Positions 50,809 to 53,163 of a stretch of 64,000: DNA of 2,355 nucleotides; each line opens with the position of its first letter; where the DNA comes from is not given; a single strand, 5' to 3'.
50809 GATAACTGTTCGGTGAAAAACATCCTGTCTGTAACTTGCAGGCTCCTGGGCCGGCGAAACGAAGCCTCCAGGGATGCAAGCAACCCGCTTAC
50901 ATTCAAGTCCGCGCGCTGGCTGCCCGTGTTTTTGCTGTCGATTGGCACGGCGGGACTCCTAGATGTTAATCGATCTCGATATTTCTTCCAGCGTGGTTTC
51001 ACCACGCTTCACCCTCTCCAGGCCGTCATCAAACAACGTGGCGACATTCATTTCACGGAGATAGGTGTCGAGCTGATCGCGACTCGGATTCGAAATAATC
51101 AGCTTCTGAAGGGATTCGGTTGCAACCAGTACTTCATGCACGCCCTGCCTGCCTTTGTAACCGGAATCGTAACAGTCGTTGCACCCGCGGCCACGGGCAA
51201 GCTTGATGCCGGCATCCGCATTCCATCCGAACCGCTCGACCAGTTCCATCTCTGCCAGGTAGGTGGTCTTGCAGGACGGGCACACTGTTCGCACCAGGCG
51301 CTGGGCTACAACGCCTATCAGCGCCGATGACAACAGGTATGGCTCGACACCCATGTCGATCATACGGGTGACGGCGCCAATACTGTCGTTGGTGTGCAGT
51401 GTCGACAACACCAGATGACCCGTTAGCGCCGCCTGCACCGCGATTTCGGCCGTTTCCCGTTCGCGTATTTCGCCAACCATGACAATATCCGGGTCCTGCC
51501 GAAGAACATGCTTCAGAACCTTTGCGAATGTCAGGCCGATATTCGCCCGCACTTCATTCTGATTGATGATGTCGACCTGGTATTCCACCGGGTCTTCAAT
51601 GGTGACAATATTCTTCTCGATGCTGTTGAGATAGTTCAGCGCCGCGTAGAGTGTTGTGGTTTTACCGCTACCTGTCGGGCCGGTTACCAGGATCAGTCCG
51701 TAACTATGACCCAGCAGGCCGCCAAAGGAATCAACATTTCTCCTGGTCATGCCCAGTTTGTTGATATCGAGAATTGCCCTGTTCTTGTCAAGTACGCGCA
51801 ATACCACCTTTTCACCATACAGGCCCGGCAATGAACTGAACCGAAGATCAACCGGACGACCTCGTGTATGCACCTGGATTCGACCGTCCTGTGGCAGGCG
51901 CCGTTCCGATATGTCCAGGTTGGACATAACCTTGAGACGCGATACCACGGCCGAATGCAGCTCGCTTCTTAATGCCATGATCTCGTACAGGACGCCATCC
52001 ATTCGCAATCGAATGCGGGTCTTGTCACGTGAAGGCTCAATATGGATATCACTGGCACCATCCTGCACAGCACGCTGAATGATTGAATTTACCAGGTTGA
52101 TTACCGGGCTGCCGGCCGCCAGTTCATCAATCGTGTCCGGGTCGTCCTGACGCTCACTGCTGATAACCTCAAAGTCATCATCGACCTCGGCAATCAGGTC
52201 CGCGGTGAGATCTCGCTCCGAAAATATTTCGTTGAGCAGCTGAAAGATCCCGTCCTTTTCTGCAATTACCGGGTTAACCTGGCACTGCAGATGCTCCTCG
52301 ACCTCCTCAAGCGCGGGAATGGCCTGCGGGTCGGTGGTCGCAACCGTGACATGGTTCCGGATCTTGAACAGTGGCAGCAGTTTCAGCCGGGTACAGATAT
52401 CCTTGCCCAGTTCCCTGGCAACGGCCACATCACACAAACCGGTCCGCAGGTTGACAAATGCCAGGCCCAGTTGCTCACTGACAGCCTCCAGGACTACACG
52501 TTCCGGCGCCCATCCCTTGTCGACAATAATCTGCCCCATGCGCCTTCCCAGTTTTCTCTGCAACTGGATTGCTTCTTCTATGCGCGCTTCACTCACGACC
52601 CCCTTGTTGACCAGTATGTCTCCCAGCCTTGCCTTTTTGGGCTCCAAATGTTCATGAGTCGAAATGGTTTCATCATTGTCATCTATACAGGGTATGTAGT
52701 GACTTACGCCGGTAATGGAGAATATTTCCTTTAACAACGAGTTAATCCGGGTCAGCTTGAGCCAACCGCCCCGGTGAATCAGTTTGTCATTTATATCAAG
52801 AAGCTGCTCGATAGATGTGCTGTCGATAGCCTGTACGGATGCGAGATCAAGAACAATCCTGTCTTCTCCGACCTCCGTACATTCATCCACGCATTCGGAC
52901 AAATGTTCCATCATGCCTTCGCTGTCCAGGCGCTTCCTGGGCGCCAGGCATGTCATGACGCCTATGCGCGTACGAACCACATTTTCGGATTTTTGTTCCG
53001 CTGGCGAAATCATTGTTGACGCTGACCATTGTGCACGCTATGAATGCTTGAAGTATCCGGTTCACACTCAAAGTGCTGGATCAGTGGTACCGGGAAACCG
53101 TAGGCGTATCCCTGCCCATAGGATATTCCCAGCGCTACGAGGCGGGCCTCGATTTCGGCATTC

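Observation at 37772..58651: Non-canonical type II secretion / type IV filament hybrid locus with built-in c-di-GMP circuitry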

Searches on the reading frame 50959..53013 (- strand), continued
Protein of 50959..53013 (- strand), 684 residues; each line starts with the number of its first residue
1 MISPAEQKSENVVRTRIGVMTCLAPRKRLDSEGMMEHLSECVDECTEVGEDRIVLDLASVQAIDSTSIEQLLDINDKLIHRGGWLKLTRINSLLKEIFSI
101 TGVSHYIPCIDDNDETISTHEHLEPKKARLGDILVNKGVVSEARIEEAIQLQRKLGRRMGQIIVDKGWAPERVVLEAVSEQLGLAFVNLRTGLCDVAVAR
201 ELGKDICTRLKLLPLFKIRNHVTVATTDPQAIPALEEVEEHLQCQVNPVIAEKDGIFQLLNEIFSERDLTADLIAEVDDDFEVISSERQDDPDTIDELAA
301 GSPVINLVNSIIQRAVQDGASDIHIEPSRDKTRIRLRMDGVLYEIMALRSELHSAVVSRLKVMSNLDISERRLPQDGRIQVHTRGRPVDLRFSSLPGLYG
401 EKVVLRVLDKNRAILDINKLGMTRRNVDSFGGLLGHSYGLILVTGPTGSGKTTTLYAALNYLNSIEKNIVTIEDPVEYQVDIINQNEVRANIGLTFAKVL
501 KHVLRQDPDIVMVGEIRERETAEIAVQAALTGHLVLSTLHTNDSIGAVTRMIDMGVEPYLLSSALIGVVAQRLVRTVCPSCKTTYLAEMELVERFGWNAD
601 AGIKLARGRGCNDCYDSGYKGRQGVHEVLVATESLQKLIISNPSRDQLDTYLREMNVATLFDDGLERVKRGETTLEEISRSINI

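Call 38: get_annotated_region(hit=H16, flank=9000)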
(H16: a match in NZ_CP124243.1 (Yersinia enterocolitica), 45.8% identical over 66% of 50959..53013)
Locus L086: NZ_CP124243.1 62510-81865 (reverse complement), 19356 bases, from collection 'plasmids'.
description: Yersinia enterocolitica strain Y194 plasmid unnamed, complete sequence
organism: Yersinia enterocolitica (NCBI taxid 630)
taxonomy: Bacteria; Pseudomonadota; Gammaproteobacteria; Enterobacterales; Yersiniaceae; Yersinia; Yersinia enterocolitica
host: -; source: -; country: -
typing (MOB-suite, as given by PLSDB): non-mobilizable
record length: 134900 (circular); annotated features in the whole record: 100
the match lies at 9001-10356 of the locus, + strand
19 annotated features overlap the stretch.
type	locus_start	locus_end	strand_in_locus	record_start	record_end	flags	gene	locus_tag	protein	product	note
CDS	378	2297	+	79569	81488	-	-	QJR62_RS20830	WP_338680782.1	Ig-like domain-containing protein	-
CDS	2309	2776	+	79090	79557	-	-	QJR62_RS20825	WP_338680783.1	hypothetical protein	-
CDS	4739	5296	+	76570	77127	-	-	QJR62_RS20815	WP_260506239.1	winged helix-turn-helix domain-containing protein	GO:0000160 - phosphorelay signal transduction system [Evidence IEA]; GO:0006355 - regulation of DNA-templated ...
CDS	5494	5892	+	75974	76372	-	gspS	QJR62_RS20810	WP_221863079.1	type II secretion system pilot lipoprotein GspS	-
CDS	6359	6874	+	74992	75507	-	-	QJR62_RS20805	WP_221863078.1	type II secretion system protein N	-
CDS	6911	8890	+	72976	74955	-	gspD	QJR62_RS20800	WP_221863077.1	type II secretion system secretin GspD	GO:0015628 - protein secretion by the type II secretion system [Evidence IEA]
CDS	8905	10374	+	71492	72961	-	gspE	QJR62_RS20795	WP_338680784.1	type II secretion system ATPase GspE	GO:0015628 - protein secretion by the type II secretion system [Evidence IEA]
CDS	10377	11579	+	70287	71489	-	gspF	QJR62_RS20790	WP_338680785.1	type II secretion system inner membrane protein GspF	GO:0015628 - protein secretion by the type II secretion system [Evidence IEA]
CDS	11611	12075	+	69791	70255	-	gspG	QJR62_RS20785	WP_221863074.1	type II secretion system major pseudopilin GspG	GO:0015628 - protein secretion by the type II secretion system [Evidence IEA]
CDS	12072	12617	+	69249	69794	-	gspH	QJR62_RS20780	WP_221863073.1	type II secretion system minor pseudopilin GspH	GO:0015628 - protein secretion by the type II secretion system [Evidence IEA]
CDS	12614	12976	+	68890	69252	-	gspI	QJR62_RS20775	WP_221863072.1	type II secretion system minor pseudopilin GspI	GO:0015628 - protein secretion by the type II secretion system [Evidence IEA]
CDS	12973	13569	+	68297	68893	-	gspJ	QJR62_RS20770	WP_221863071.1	type II secretion system minor pseudopilin GspJ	GO:0015628 - protein secretion by the type II secretion system [Evidence IEA]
CDS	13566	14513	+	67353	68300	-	gspK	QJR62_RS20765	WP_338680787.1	type II secretion system minor pseudopilin GspK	GO:0009306 - protein secretion [Evidence IEA]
CDS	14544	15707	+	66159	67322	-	gspL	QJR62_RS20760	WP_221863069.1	type II secretion system protein GspL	GO:0015628 - protein secretion by the type II secretion system [Evidence IEA]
CDS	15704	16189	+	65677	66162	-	gspM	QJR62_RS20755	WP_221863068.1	type II secretion system protein GspM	GO:0015628 - protein secretion by the type II secretion system [Evidence IEA]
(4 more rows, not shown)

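Call 39: get_annotated_region(hit=H10, flank=12000)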
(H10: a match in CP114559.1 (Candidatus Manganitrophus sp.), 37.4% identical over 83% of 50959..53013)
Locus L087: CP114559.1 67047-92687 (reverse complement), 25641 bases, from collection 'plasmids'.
description: MAG: Candidatus Manganitrophus sp. isolate GAC2 plasmid unnamed4, complete sequence
organism: Candidatus Manganitrophus sp. (NCBI taxid 2927580)
taxonomy: Bacteria; Nitrospirota; Nitrospiria; Candidatus Troglogloeales; Candidatus Manganitrophaceae; Candidatus Manganitrophus; Candidatus Manganitrophus sp.
host: -; source: activated carbon metagenome,metagenomic assembly,Carbon granules from GAC filter; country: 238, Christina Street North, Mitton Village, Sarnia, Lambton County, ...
typing (MOB-suite, as given by PLSDB): non-mobilizable
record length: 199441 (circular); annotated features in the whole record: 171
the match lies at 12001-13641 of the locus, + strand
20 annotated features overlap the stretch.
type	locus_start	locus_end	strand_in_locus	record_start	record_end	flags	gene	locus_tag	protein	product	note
CDS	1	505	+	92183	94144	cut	-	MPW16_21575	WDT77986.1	hypothetical protein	-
CDS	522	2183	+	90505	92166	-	pilM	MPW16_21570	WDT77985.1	pilus assembly protein PilM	-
CDS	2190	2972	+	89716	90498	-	-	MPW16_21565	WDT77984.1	hypothetical protein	-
CDS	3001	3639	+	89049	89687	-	-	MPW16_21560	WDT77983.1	hypothetical protein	-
CDS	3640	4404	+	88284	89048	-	-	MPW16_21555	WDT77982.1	ABC transporter permease subunit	-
CDS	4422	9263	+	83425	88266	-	-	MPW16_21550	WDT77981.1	hypothetical protein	-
CDS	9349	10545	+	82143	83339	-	-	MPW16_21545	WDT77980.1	prepilin-type N-terminal cleavage/methylation domain-containing protein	-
CDS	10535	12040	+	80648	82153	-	-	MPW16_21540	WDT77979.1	prepilin-type N-terminal cleavage/methylation domain-containing protein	-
CDS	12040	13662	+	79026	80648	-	-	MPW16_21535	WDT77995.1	ATPase, T2SS/T4P/T4SS family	-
CDS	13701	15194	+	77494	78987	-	-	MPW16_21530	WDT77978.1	GspE/PulE family protein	-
CDS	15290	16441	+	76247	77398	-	-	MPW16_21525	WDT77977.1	type II secretion system F family protein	-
CDS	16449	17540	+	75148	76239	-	-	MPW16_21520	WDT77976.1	type IV pilus twitching motility protein PilT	-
CDS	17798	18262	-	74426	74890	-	-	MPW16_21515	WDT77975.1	ferritin-like domain-containing protein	-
CDS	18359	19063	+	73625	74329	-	-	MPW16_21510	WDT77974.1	transposase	-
CDS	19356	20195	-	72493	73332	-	-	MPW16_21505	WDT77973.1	replication-relaxation family protein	-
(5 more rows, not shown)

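Call 40: get_annotated_region(hit=H3, flank=12000)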
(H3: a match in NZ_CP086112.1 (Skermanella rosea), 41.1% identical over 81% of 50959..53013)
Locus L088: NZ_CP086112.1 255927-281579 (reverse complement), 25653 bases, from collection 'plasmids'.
description: Skermanella rosea strain KEMB 2255-458 plasmid pSR-1, complete sequence
organism: Skermanella rosea (NCBI taxid 1817965)
taxonomy: Bacteria; Pseudomonadota; Alphaproteobacteria; Rhodospirillales; Azospirillaceae; Skermanella; Skermanella rosea
host: -; source: single cell,hydrocarbon-contaminated desert sand; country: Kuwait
typing (MOB-suite, as given by PLSDB): mobilizable; relaxase MOBP
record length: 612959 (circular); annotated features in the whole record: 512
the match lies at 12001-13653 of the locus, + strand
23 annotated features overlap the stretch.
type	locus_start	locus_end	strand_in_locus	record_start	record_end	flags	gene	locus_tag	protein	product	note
CDS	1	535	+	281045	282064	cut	-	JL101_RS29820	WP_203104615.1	IS1595 family transposase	-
CDS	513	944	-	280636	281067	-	-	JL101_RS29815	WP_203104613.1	hypothetical protein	-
CDS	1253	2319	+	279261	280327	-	-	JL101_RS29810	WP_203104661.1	IS630 family transposase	-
CDS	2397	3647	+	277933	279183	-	-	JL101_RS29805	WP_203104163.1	tyrosine-type recombinase/integrase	GO:0015074 - DNA integration [Evidence IEA]; GO:0006310 - DNA recombination [Evidence IEA]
CDS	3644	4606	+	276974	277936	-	-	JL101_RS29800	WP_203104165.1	tyrosine-type recombinase/integrase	GO:0015074 - DNA integration [Evidence IEA]; GO:0006310 - DNA recombination [Evidence IEA]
CDS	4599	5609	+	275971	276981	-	-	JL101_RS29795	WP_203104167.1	tyrosine-type recombinase/integrase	GO:0015074 - DNA integration [Evidence IEA]; GO:0006310 - DNA recombination [Evidence IEA]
CDS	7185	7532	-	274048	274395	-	tnpB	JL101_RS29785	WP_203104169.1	IS66 family insertion sequence element accessory protein TnpB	-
CDS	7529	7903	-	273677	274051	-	-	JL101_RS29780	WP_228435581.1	transposase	GO:0006313 - DNA transposition [Evidence IEA]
CDS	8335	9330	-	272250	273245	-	-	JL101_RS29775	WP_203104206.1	hypothetical protein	-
CDS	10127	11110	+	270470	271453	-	-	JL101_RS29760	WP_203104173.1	type II secretion system protein GspK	-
CDS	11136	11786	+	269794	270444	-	-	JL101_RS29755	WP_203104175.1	A24 family peptidase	-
CDS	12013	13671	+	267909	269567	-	-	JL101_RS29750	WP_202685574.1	ATPase, T2SS/T4P/T4SS family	-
CDS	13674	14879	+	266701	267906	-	-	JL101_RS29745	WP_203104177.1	type II secretion system F family protein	-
CDS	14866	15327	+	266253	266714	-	-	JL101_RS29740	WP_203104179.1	GspH/FimT family pseudopilin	GO:0015628 - protein secretion by the type II secretion system [Evidence IEA]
CDS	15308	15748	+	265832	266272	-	-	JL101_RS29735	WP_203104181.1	prepilin-type N-terminal cleavage/methylation domain-containing protein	-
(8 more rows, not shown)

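Call 63: search_protein_families(library=pfam, proteins=[L007:4123-5391:+, L008:3959-5179:+, L014:4302-5183:+, L030:4206-5327:+, L045:4521-5507:+, L044:5024-5875:+, L034:4532-5194:+, L002:4039-4599:+, L020:4592-5278:+], max_evalue=0.01)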
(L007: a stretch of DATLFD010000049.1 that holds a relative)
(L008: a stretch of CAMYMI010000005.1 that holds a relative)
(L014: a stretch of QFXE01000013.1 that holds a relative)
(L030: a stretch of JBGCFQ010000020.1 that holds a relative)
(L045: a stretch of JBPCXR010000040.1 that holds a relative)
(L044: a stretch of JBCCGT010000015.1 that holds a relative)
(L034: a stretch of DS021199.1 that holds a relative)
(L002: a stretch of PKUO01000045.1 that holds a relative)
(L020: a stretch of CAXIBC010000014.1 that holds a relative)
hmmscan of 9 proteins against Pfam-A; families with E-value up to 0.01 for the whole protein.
L007:4123-5391:+ (422 aa): 0 families

L008:3959-5179:+ (406 aa): 1 family
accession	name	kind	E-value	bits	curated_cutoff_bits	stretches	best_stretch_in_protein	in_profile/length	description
PF00999.27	Na_H_Exchanger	-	8.1e-65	219.5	26.2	1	15-390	5-375/375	Sodium/hydrogen exchanger, transmembrane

L014:4302-5183:+ (293 aa): 0 families

L030:4206-5327:+ (373 aa): 5 families
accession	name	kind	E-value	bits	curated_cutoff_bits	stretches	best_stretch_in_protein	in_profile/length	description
PF08545.16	ACP_syn_III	-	2e-20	72.9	24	1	155-231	1-78/80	3-Oxoacyl-[acyl-carrier-protein (ACP)] synthase III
PF08541.16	ACP_syn_III_C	-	2.8e-18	66.3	26.6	1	284-371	3-89/90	3-Oxoacyl-[acyl-carrier-protein (ACP)] synthase III C terminal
PF00109.32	ketoacyl-synt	-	2.4e-05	24.5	20.8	0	139-186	152-199/252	Beta-ketoacyl synthase, N-terminal domain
PF00108.29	Thiolase_N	-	3.1e-05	23.9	26.4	1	98-189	20-113/260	Thiolase, N-terminal domain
PF00195.25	Chal_sti_synt_N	-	0.0042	17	27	1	84-213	82-219/225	Chalcone and stilbene synthases, N-terminal domain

L045:4521-5507:+ (328 aa): 7 families
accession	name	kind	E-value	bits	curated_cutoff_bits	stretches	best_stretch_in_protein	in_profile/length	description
PF02826.25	2-Hacid_dh_C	-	3.2e-58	196.5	25.1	1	119-297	1-178/178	D-isomer specific 2-hydroxyacid dehydrogenase, NAD binding domain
PF00389.36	2-Hacid_dh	-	8.9e-21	74.4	24.6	1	25-325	15-130/134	D-isomer specific 2-hydroxyacid dehydrogenase, catalytic domain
PF03446.21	NAD_binding_2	-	8.1e-06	26.4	21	1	159-263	2-109/161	NAD binding domain of 6-phosphogluconate dehydrogenase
PF01408.29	GFO_IDH_MocA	-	0.00092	20.3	24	1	159-230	3-81/120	Oxidoreductase family, NAD-binding Rossmann fold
PF03435.24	Sacchrp_dh_NADP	-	0.0017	19.1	25.1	1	161-266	3-94/129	Saccharopine dehydrogenase NADP binding domain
PF03807.23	F420_oxidored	-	0.0018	19.3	21.6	1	159-220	2-68/94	NADP oxidoreductase coenzyme F420-dependent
PF07991.19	KARI_N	-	0.0058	16.7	20.6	0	155-224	3-73/165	Acetohydroxy acid isomeroreductase, NADPH-binding domain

L044:5024-5875:+ (283 aa): 0 families

L034:4532-5194:+ (220 aa): 1 family
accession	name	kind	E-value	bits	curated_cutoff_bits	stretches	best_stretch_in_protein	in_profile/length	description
PF14294.11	DUF4372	-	1.5e-22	79.9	25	1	31-101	3-73/74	Domain of unknown function (DUF4372)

L002:4039-4599:+ (186 aa): 0 families

L020:4592-5278:+ (228 aa): 1 family
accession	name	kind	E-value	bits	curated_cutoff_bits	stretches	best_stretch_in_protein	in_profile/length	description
PF00436.31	SSB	-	2.3e-33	114.8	26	1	5-108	1-104/104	Single-strand binding protein family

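Call 68: search_protein_representatives(protein=window:50959-53013:-)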
Query: 684 residues. Proteins with E-value up to 0.001 (for the whole library): 65936; up to 1e-10: 39785; up to 1e-30: 17234. The best 150 are listed.
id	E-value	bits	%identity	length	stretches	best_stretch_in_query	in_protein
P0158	2.7e-252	855.0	58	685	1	8-682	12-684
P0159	1.6e-195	667.5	48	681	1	17-682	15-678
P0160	1.2e-182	624.9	41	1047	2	289-680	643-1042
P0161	3.4e-181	620.1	38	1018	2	174-681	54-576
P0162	4.4e-175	599.9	41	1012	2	294-682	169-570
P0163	1.1e-165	568.8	54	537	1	12-526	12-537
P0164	7.7e-160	549.6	42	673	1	12-680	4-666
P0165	8.6e-158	542.8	40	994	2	307-680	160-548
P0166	2.0e-155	534.9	38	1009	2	176-680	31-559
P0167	5.8e-154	530.1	41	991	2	318-681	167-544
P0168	4.4e-153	527.2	40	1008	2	304-681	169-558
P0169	1.6e-152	525.4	40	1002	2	313-680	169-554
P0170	6.7e-151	520.0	38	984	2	176-680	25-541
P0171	1.1e-150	519.3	36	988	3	127-682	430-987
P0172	1.1e-150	519.3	45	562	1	126-680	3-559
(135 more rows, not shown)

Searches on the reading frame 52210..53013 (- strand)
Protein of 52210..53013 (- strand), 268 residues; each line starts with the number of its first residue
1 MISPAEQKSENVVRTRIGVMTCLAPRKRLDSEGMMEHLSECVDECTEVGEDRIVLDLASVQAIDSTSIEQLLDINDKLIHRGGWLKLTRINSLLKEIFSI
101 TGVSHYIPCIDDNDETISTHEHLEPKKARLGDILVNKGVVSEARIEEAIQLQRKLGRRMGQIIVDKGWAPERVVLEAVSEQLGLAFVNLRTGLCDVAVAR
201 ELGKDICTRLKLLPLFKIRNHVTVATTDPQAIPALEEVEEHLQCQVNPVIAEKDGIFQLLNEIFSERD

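Call 52: find_homologous_proteins(query=window:52210-53013:-, max_evalue=0.00001)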
Query seq(268 aa) (268 aa): 1 proteins with E <= 0.00001 among 1386 candidates.
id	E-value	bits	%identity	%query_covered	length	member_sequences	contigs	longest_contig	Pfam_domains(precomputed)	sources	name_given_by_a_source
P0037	3.3e-67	244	46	99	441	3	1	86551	PF05157.21,PF01740.27,PF00437.27,PF13466.13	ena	-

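Call 87: find_encoding_contigs(protein=P0037, flank=10000, max_places=1)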
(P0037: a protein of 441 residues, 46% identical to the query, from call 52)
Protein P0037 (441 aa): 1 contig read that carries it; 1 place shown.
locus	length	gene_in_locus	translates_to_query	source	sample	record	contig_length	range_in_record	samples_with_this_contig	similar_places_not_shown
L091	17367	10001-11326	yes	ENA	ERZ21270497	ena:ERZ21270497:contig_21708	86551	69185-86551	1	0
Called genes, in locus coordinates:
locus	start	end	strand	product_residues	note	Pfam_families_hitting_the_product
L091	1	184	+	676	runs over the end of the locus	PF07719:TPR_2 (faint), PF13424:TPR_12 (faint), PF13431:TPR_17 (faint), PF13432:TPR_16 (faint), PF14559:TPR_19 (faint), PF00515:TPR_1 (faint), PF13181:TPR_8 (faint), PF13414:TPR_11 (faint)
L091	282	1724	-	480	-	PF00654:Voltage_CLC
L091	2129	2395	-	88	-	-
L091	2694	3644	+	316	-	PF00753:Lactamase_B, PF12706:Lactamase_B_2 (weak)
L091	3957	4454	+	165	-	PF02600:DsbB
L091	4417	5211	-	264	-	PF01797:Y1_Tnp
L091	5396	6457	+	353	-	-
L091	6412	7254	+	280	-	PF00512:HisKA, PF13581:HATPase_c_2 (weak), PF02518:HATPase_c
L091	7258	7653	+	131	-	PF00072:Response_reg, PF23198:PDE8A_N (weak)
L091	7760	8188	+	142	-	-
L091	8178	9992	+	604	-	PF01590:GAF (faint), PF00990:GGDEF, PF00563:EAL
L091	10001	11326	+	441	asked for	PF01740:STAS, PF13466:STAS_2 (weak), PF05157:MshEN, PF00437:T2SSE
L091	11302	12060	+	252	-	PF00437:T2SSE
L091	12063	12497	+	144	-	-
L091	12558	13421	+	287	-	PF08668:HDOD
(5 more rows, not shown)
